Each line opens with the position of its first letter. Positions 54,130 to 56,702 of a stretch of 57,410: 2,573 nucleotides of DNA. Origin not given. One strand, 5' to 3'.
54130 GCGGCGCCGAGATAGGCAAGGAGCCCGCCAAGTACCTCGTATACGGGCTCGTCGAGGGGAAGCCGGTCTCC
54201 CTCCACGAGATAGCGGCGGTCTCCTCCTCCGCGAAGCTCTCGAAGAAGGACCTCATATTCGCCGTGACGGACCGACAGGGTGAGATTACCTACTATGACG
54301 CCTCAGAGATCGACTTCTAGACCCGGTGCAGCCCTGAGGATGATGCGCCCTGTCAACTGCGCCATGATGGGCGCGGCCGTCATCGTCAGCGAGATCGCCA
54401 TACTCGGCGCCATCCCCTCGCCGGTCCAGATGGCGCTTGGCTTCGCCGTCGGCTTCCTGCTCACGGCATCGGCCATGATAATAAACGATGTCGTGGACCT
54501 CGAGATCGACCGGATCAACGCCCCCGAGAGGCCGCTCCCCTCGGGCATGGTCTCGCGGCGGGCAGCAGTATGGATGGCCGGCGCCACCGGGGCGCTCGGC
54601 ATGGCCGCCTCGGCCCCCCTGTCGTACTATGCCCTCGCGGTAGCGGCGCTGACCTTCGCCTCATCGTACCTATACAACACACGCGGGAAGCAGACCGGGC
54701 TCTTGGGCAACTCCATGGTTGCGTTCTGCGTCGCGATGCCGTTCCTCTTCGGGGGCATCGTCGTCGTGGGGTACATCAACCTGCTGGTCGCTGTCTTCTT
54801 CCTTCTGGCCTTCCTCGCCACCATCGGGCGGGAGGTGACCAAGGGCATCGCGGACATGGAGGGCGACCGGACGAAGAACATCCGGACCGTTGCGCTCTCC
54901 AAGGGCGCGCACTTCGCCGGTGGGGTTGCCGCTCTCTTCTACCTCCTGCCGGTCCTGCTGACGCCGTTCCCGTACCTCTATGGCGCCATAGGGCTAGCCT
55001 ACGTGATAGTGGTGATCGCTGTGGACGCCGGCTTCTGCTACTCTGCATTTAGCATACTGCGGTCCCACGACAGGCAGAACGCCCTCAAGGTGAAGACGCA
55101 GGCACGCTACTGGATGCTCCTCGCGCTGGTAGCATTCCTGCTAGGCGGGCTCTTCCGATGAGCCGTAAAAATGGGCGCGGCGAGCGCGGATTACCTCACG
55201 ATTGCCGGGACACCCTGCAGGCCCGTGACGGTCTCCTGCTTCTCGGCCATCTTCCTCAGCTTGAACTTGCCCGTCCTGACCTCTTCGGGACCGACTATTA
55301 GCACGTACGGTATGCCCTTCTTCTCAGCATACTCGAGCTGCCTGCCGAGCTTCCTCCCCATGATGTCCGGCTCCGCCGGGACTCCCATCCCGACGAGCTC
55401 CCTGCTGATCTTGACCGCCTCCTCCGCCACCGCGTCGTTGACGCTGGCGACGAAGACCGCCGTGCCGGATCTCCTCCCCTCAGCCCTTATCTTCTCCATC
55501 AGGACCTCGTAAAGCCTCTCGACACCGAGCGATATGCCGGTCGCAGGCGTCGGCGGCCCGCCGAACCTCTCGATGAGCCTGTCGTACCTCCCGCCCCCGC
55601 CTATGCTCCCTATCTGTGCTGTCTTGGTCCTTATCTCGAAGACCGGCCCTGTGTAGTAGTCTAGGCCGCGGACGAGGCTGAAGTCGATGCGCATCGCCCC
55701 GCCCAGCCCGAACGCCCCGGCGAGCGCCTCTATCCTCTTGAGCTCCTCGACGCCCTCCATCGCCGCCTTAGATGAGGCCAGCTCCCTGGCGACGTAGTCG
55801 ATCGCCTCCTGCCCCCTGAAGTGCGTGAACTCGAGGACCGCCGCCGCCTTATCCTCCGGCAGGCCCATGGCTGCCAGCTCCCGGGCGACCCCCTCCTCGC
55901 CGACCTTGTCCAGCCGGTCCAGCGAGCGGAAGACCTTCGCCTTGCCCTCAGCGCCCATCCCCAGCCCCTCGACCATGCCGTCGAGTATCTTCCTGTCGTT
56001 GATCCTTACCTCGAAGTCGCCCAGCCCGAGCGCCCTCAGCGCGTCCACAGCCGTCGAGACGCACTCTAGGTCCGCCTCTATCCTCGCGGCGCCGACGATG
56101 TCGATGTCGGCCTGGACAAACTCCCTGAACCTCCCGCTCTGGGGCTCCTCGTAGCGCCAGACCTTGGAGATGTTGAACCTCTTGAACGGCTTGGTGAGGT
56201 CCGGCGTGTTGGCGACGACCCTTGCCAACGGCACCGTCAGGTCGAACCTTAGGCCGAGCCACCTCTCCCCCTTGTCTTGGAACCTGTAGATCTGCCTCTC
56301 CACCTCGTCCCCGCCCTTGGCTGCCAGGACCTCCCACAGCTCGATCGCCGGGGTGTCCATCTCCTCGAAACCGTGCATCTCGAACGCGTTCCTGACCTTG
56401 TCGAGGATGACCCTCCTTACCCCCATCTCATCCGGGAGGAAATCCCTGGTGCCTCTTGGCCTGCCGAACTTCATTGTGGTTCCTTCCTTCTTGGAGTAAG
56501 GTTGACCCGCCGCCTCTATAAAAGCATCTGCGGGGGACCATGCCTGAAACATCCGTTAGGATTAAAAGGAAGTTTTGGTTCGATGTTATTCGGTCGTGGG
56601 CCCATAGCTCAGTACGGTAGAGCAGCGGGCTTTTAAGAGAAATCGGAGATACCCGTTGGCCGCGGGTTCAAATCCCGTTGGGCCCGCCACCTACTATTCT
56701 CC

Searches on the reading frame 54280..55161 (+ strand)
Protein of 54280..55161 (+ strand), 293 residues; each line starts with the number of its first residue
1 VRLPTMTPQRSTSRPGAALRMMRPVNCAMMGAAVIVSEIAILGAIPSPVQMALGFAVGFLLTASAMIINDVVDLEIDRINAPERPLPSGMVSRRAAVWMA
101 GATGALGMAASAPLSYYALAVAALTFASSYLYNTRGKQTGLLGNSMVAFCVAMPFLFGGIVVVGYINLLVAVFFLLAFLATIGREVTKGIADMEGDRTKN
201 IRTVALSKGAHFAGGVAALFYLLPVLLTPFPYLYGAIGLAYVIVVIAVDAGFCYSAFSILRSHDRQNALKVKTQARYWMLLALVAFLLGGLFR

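Call 88: search_protein_families(library=pfam, proteins=[window:54280-55161:+])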
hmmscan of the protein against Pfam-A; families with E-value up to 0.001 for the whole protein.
window:54280-55161:+ (293 aa): 1 family
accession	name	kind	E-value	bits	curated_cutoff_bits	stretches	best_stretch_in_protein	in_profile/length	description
PF01040.23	UbiA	-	4.3e-39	134.8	34.2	1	43-278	14-248/250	UbiA prenyltransferase family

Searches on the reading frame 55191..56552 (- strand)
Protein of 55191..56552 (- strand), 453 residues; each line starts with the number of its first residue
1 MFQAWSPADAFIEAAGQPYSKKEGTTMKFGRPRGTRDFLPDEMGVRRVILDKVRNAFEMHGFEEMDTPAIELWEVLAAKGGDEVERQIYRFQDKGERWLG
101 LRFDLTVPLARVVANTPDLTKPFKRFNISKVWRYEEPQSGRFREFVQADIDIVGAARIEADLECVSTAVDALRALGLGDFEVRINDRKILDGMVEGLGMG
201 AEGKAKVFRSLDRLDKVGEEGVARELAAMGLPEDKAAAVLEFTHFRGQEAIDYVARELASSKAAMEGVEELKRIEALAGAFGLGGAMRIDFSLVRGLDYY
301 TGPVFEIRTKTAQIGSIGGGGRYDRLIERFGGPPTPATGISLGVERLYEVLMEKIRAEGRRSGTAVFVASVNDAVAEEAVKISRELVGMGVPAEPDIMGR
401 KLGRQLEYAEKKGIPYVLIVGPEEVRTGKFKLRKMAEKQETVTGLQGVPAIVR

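Call 88: search_protein_families(library=pfam, proteins=[window:55191-56552:-])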
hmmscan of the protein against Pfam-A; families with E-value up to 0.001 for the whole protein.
window:55191-56552:- (453 aa): 4 families
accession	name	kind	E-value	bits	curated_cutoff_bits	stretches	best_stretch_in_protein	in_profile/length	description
PF13393.11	tRNA-synt_His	-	2.4e-54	185.1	25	1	34-347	1-308/308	Histidyl-tRNA synthetase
PF03129.25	HGTP_anticodon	-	2e-14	53.9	21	1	366-442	2-81/94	Anticodon binding domain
PF00587.30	tRNA-synt_2b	-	5.6e-06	27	29.3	1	89-347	1-171/179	tRNA synthetase class II core domain (G, H, P, S and T)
PF00152.25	tRNA-synt_2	-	2.4e-05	24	25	0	42-70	21-49/308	tRNA synthetases class II (D, K and N)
